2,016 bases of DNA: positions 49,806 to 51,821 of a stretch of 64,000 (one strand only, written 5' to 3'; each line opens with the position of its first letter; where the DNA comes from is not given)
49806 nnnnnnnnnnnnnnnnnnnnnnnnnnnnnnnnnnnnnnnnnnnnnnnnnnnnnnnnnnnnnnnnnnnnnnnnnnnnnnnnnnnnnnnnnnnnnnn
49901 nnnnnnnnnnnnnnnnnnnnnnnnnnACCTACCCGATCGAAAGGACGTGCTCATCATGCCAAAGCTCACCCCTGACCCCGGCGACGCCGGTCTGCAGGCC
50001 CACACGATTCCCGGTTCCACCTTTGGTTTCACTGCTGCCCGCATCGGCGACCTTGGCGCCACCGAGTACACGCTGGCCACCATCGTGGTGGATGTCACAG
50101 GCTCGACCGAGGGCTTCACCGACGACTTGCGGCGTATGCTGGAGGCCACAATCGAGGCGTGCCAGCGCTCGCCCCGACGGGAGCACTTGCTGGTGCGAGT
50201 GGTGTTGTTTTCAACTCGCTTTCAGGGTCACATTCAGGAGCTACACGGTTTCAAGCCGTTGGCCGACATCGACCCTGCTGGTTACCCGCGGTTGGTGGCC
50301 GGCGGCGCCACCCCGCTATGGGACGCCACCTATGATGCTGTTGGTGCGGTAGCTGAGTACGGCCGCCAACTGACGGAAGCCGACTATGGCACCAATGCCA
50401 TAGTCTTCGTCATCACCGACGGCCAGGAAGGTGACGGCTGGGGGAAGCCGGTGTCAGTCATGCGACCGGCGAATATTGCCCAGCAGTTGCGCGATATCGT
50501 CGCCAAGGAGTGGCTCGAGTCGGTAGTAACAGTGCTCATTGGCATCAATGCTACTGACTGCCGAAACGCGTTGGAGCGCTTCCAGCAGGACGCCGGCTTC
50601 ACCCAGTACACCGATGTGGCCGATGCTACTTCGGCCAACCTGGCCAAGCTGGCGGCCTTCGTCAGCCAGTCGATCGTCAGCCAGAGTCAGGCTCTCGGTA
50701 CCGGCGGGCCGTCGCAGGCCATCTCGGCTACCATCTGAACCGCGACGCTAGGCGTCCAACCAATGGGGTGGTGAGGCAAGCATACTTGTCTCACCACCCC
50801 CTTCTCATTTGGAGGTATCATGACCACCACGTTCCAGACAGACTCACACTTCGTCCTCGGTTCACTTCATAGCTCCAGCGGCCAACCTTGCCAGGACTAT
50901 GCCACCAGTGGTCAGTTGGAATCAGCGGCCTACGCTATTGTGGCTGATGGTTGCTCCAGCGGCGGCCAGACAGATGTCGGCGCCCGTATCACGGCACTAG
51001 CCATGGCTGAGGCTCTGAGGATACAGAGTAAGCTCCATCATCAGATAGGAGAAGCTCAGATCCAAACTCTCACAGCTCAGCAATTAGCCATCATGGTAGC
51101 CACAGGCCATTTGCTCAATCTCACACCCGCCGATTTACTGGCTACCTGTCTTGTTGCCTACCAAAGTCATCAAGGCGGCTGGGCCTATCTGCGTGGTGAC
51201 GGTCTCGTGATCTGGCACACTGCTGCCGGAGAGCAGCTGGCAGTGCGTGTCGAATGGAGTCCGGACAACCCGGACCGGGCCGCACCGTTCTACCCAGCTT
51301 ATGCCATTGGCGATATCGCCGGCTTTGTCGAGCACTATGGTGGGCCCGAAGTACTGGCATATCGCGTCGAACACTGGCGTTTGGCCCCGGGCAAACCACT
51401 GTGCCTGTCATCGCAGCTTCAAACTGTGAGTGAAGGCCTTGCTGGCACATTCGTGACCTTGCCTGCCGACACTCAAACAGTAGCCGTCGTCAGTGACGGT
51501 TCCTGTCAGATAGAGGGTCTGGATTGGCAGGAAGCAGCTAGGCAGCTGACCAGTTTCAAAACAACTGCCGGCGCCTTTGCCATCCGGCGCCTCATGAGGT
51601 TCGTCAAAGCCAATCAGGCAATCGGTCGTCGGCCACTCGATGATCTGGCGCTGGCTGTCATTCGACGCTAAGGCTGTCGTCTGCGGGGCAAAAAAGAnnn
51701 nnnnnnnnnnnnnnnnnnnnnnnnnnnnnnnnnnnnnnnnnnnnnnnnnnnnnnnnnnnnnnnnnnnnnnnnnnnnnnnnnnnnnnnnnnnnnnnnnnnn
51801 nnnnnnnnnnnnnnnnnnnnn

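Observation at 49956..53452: vWA / PP2C phosphatase / Ser-Thr kinase triad (TerY-P-like) inside the accessory island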

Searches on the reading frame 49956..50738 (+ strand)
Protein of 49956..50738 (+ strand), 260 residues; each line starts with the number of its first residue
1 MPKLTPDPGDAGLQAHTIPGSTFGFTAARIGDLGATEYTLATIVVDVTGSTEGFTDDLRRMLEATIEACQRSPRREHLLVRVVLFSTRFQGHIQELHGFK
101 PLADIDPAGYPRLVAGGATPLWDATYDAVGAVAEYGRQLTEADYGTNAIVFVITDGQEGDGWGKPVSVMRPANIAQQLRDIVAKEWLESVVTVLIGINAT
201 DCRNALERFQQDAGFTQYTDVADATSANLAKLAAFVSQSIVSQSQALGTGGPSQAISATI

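Call 3: search_protein_families(library=pfam, proteins=[window:49956-50738:+], max_evalue=0.01)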
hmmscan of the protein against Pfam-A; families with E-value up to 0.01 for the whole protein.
window:49956-50738:+ (260 aa): 1 family
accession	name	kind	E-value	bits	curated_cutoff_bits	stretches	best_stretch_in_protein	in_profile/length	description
PF00092.34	VWA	-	0.00094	19.9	23.8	1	43-226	4-167/174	von Willebrand factor type A domain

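Call 4: search_protein_families(library=padloc, proteins=[window:49956-50738:+], max_evalue=0.01)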
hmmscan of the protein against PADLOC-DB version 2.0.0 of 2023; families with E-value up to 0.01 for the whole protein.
window:49956-50738:+ (260 aa): 0 families

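Call 5: search_protein_families(library=ncbifam, proteins=[window:49956-50738:+], max_evalue=0.1)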
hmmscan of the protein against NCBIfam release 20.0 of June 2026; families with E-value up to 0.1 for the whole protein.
window:49956-50738:+ (260 aa): 0 families

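Call 42: search_solved_structures(query=A3, max_evalue=0.1, show_alignments=1)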
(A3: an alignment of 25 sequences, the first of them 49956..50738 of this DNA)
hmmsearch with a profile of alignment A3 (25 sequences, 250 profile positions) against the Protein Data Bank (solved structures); distinct sequences matched with E-value up to 0.1: 0.

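Call 44: search_protein_families(library=padloc, proteins=[window:49956-50738:+], max_evalue=10)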
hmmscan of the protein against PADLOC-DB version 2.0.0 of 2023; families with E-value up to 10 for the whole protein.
window:49956-50738:+ (260 aa): 0 families

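Call 55: find_homologous_proteins(query=window:49956-50738:+, max_evalue=0.001)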
Query window:49956-50738:+ (260 aa): 1749 proteins with E <= 0.001 among 3163 candidates; the best 120 are listed.
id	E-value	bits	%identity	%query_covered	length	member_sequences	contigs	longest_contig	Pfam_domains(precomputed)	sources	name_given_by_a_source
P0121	5.3e-152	522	90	100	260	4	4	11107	-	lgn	-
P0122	2.0e-95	337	62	100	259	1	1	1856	-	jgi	jgi:hypothetical protein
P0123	2.1e-93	331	61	100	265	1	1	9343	-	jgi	jgi:hypothetical protein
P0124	2.0e-92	327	60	100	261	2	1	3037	-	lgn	-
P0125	1.5e-91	324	62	100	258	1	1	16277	-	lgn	-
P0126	1.5e-90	321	61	100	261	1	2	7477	-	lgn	-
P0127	3.2e-90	320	60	100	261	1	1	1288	-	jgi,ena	-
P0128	3.9e-89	317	61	100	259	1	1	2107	-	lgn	-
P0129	1.8e-87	311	59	100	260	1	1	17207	-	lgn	-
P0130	9.4e-86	305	58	100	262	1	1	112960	-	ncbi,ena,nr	ncbi:MAG TPA: hypothetical protein VJM32_06240 [Candidatus Saccharimonadales bacterium]|nr:hypotheti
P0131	3.5e-82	294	56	100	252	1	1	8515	-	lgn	-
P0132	1.9e-81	291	58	100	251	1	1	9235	-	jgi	-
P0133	2.1e-81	291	57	100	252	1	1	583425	-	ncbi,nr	ncbi:MAG TPA: hypothetical protein VFH06_03245 [Candidatus Saccharimonadales bacterium]|nr:hypotheti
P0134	3.2e-81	291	56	100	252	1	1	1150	-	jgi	jgi:hypothetical protein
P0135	4.3e-79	284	55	100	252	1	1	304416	-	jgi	jgi:hypothetical protein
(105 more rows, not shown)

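Call 64: predict_structure(alignment_id=A5)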
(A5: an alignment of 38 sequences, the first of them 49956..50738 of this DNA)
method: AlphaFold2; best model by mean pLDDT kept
length: 260 residues; sequences in the alignment: 38
mean_pLDDT: 89.7   pTM: 0.88
mean pLDDT of the five models: 89.7, 87.7, 83.4, 83.0, 82.2
residues with pLDDT >= 90: 212; 70-90: 25; 50-70: 7; < 50: 16
segments of 3 or more residues with pLDDT < 50: 1-8, 252-255, 257-260
pLDDT, mean of each block of 10 residues (from residue 1): 40 89 94 91 97 95 96 92 97 96 94 96 98 97 95 95 91 96 92 94 94 94 91 92 78 49
secondary structure, 60 per line:
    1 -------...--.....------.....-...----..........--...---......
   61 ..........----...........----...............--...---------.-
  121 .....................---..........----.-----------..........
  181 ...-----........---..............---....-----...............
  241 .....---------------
elements in order: E13-17 E24-28 E37-46 H55-70 E78-85 E93-101 H121-141 E145-154 H171-183 E189-196 H200-213 E217-220 H226-245

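Call 68: fold_search(model_id=the predicted structure, library=pdb)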
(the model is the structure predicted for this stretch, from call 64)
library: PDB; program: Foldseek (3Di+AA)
matches with E <= 10: 1491; with E <= 0.001: 311
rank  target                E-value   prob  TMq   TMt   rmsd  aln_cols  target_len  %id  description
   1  6fpy_A                1.4e-08  1.00  0.53  0.25   8.0       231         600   17  Inter-alpha-inhibitor heavy chain 1, wild type (released 2019-02-27)
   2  6fpy_B                2.6e-08  1.00  0.52  0.25   8.1       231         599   17  Inter-alpha-inhibitor heavy chain 1, wild type (released 2019-02-27)
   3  6fpz_A                2.8e-08  1.00  0.50  0.25   8.4       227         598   17  Inter-alpha-inhibitor heavy chain 1, D298A (released 2019-02-27)
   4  9pd4_E                5.4e-08  1.00  0.49  0.38   8.5       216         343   12  NER dual incision complex - DuIM (released 2026-02-18)
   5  9c4f_I                6.1e-08  1.00  0.54  0.71   3.8       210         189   18  Infectious B19V capsid (released 2024-10-16)
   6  5ivw_0                8.8e-08  1.00  0.51  0.67   4.7       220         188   12  Human core TFIIH bound to DNA within the PIC (released 2016-05-18)
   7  8ebu_E                1.3e-07  1.00  0.49  0.35   4.9       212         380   12  XPC release from Core7-XPA-DNA (Cy5) (released 2023-04-19)
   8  9pd3_E                1.3e-07  1.00  0.50  0.39   4.5       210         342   11  NER dual incision complex - DuIS (released 2026-02-18)
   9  6m48_B                1.4e-07  1.00  0.54  0.20   9.0       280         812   12  Crystal structure of pilus adhesin, SpaC from Lactobacillus rhamnosus GG - P21212 form (released 2020-07-29)
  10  4cn9_A                1.4e-07  1.00  0.46  0.33   5.4       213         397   19  structure of proximal thread matrix protein 1 (PTMP1) from the mussel byssus with zinc occupied MIDAS motif (released 2014-03-12)
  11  1mf7                  1.6e-07  1.00  0.47  0.60   5.6       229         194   15  INTEGRIN ALPHA M I DOMAIN (released 2003-05-20)
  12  5hj2_C                1.7e-07  1.00  0.50  0.64   5.1       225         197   15  Integrin alpha2beta1 I-domain (released 2017-04-12)
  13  3q3g_E                1.8e-07  1.00  0.49  0.64   4.8       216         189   15  Crystal Structure of A-domain in complex with antibody (released 2011-11-30)
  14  8ebt_E                2.2e-07  1.00  0.51  0.37   4.8       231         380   13  XPA repositioning Core7 of TFIIH relative to XPC-DNA lesion (Cy5) (released 2023-04-19)
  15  1n3y                  2.2e-07  1.00  0.44  0.57   5.6       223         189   17  Crystal structure of the alpha-X beta2 integrin I domain (released 2003-02-18)
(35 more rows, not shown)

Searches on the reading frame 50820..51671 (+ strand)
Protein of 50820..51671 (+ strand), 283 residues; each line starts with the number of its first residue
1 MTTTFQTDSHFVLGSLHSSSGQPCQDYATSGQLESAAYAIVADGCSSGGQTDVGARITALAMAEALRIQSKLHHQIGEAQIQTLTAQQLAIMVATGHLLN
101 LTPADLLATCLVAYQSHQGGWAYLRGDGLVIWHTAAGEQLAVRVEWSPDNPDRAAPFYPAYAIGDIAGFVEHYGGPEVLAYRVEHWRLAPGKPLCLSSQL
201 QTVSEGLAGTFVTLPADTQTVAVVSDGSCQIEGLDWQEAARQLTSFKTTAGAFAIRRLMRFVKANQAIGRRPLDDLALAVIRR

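Call 3: search_protein_families(library=pfam, proteins=[window:50820-51671:+], max_evalue=0.01)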
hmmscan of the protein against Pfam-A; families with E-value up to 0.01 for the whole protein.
window:50820-51671:+ (283 aa): 1 family
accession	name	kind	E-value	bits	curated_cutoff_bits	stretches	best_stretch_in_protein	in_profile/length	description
PF13672.11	PP2C_2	-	8.9e-16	58.5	24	1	14-141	2-129/209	Protein phosphatase 2C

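Call 4: search_protein_families(library=padloc, proteins=[window:50820-51671:+], max_evalue=0.01)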
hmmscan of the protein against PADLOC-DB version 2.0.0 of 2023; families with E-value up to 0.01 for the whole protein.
window:50820-51671:+ (283 aa): 0 families

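Call 5: search_protein_families(library=ncbifam, proteins=[window:50820-51671:+], max_evalue=0.1)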
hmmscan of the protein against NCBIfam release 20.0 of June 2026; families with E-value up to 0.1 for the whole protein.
window:50820-51671:+ (283 aa): 0 families

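Call 43: search_solved_structures(query=A4, max_evalue=0.1, show_alignments=1)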
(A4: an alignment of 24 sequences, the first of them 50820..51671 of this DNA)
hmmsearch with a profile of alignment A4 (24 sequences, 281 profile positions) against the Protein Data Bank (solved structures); distinct sequences matched with E-value up to 0.1: 0.

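Call 44: search_protein_families(library=padloc, proteins=[window:50820-51671:+], max_evalue=10)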
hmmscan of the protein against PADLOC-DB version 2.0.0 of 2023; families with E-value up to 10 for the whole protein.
window:50820-51671:+ (283 aa): 0 families
